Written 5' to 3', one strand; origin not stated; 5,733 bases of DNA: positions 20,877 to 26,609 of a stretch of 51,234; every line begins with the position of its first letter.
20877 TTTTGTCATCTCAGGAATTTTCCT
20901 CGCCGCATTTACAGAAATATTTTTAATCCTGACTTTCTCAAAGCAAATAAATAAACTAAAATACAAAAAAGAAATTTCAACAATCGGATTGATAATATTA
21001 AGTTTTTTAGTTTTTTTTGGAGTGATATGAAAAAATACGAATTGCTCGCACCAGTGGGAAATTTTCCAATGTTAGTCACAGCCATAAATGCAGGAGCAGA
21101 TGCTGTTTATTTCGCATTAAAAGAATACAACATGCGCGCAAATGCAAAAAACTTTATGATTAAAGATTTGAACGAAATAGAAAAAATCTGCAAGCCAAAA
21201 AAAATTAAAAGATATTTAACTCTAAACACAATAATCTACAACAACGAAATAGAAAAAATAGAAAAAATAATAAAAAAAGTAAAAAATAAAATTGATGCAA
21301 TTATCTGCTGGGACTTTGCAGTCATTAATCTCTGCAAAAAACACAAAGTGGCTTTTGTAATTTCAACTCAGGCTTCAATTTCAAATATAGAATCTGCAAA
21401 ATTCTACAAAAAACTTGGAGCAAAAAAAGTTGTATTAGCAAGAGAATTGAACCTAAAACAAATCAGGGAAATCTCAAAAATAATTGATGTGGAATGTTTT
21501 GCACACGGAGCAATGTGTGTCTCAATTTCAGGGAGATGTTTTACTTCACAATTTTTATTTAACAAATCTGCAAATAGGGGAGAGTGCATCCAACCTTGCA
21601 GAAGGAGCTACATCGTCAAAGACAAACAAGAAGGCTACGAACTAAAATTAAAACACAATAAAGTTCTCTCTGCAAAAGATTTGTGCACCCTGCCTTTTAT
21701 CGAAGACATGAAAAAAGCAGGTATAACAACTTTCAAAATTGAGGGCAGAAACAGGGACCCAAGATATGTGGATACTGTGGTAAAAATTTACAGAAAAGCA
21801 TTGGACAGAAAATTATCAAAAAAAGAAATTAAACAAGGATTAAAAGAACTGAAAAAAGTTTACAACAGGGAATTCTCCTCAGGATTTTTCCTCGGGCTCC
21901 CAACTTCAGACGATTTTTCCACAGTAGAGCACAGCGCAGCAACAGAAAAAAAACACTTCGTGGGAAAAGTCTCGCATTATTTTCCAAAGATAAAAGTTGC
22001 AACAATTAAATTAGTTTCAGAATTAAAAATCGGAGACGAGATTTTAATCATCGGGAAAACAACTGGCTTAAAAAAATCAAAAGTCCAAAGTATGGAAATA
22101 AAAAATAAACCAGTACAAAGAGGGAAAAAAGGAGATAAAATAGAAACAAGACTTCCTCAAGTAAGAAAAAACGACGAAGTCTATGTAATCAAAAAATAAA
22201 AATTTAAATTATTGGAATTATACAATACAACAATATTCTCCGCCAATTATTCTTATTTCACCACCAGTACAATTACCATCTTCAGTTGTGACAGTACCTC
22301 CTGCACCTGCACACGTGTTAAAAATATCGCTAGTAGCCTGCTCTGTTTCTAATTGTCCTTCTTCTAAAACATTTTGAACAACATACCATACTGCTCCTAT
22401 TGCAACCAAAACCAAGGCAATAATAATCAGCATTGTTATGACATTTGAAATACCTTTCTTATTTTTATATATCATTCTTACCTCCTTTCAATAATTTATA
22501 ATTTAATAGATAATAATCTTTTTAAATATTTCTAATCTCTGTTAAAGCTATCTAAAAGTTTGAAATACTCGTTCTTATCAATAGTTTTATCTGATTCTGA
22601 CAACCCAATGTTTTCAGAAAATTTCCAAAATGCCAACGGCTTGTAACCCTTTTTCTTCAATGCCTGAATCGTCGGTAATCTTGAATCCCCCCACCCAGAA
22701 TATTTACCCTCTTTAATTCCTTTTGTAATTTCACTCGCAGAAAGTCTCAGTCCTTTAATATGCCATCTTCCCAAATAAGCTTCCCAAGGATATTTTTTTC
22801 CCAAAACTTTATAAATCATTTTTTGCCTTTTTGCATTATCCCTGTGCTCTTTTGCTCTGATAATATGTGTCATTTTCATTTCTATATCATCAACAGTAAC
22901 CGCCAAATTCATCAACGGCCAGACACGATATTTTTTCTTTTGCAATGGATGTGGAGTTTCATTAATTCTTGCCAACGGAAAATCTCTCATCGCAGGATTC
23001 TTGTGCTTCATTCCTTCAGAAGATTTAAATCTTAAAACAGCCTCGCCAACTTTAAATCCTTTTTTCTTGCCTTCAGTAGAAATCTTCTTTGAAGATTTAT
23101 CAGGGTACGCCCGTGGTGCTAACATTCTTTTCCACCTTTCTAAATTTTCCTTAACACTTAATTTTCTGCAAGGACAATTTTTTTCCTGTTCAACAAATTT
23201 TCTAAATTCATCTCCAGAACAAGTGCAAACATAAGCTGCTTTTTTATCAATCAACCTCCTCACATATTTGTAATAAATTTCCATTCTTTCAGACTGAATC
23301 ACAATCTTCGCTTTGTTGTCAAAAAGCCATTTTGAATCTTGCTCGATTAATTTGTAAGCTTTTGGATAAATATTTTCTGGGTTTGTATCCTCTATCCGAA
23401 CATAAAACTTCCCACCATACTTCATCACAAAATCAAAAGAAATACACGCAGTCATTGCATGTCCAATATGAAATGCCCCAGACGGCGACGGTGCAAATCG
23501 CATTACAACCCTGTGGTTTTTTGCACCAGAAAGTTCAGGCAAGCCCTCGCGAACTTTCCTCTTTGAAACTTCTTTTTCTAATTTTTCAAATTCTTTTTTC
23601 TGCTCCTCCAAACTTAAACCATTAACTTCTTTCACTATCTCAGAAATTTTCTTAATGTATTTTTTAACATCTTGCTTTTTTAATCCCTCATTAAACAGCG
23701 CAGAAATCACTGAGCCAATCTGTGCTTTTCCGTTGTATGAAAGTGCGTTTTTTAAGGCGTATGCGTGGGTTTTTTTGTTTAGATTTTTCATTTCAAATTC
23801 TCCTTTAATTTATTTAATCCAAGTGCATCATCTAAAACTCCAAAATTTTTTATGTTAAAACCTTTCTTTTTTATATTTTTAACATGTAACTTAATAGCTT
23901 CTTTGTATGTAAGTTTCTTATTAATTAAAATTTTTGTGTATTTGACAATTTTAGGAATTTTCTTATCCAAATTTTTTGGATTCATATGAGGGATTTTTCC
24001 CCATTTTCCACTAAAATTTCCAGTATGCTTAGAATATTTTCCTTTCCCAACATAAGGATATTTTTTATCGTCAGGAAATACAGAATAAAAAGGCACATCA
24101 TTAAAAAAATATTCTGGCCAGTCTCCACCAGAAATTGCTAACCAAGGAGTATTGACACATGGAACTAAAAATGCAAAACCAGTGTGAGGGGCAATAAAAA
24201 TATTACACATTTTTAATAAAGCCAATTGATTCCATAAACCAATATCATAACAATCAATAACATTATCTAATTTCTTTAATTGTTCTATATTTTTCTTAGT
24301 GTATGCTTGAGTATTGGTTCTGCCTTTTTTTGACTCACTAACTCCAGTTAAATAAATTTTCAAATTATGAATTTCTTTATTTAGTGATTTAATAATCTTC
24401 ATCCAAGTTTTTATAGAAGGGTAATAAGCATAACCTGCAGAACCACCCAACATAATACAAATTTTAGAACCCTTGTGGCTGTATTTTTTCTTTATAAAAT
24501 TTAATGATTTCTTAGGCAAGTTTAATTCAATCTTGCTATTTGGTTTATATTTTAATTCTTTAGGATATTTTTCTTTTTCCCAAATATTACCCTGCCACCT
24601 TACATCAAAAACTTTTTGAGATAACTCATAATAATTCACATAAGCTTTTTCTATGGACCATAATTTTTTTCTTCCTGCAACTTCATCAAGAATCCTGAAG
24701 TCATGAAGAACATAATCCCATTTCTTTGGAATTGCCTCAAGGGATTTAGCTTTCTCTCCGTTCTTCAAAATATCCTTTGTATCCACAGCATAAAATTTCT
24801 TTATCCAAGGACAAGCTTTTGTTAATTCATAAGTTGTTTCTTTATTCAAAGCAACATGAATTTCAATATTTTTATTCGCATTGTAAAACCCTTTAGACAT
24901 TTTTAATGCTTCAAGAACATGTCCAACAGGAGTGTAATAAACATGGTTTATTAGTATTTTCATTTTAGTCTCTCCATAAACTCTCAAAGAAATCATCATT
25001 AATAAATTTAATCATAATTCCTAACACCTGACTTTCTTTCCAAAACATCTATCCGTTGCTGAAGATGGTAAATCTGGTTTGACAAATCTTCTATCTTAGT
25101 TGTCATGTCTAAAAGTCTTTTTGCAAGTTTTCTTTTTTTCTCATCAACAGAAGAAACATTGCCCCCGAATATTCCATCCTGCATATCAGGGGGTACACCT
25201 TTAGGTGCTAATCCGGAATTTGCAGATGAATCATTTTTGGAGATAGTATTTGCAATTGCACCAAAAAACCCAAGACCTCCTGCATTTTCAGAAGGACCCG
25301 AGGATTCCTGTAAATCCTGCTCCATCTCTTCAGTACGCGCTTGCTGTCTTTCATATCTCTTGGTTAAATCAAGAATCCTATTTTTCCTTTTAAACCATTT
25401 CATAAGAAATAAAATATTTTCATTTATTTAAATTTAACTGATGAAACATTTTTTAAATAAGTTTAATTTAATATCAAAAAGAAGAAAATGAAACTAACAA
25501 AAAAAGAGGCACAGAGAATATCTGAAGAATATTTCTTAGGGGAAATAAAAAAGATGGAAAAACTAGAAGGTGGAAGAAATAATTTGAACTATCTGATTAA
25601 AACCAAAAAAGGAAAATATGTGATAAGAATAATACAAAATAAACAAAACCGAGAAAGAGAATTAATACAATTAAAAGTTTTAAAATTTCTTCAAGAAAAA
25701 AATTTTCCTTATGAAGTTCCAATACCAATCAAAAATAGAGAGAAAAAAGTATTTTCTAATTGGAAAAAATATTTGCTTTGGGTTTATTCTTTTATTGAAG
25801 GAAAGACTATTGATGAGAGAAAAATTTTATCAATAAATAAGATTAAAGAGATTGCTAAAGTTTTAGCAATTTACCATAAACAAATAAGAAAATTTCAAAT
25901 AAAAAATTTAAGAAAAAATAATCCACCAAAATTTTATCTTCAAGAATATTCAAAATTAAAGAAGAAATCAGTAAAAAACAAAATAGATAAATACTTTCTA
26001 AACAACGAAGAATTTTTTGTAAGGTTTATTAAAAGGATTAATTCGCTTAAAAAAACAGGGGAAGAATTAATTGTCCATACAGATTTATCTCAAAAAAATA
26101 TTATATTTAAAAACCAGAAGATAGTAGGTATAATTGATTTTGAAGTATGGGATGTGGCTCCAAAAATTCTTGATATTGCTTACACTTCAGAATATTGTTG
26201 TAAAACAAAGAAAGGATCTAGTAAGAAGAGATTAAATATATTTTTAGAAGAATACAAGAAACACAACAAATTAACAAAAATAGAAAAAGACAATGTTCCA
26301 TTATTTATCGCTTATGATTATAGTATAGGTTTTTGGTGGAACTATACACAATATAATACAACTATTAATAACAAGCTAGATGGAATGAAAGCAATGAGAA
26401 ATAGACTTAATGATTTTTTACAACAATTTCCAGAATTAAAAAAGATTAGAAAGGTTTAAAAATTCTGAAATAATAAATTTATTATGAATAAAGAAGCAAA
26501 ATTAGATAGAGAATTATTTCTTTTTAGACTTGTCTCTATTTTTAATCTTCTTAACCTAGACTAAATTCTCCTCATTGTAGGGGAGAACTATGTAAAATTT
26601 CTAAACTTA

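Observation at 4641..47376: Mosaic family of short GC-rich repeat modules found both between genes and in frame inside genes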

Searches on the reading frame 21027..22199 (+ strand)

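Call 63: search_protein_families(library=pfam, proteins=[window:21027-22199:+], max_evalue=0.001)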
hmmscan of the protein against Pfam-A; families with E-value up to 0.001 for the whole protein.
window:21027-22199:+ (390 aa): 1 family
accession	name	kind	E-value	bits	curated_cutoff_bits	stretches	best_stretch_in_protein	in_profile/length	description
PF01136.24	Peptidase_U32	-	5.4e-70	235.7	22.4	1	76-291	2-230/233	Peptidase family U32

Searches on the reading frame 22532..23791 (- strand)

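Call 63: search_protein_families(library=pfam, proteins=[window:22532-23791:-], max_evalue=0.001)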
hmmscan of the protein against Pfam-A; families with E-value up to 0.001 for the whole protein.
window:22532-23791:- (419 aa): 1 family
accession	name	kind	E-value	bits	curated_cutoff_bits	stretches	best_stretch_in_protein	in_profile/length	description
PF00749.27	tRNA-synt_1c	-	3e-59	200.9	23.4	1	95-404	2-298/314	tRNA synthetases class I (E and Q), catalytic domain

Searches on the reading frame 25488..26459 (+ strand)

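Call 63: search_protein_families(library=pfam, proteins=[window:25488-26459:+], max_evalue=0.001)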
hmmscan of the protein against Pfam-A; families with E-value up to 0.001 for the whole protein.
window:25488-26459:+ (323 aa): 1 family
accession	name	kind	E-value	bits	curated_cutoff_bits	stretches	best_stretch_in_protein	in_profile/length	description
PF01636.29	APH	-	8.5e-18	65.4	23.2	1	24-238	3-214/239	Phosphotransferase enzyme family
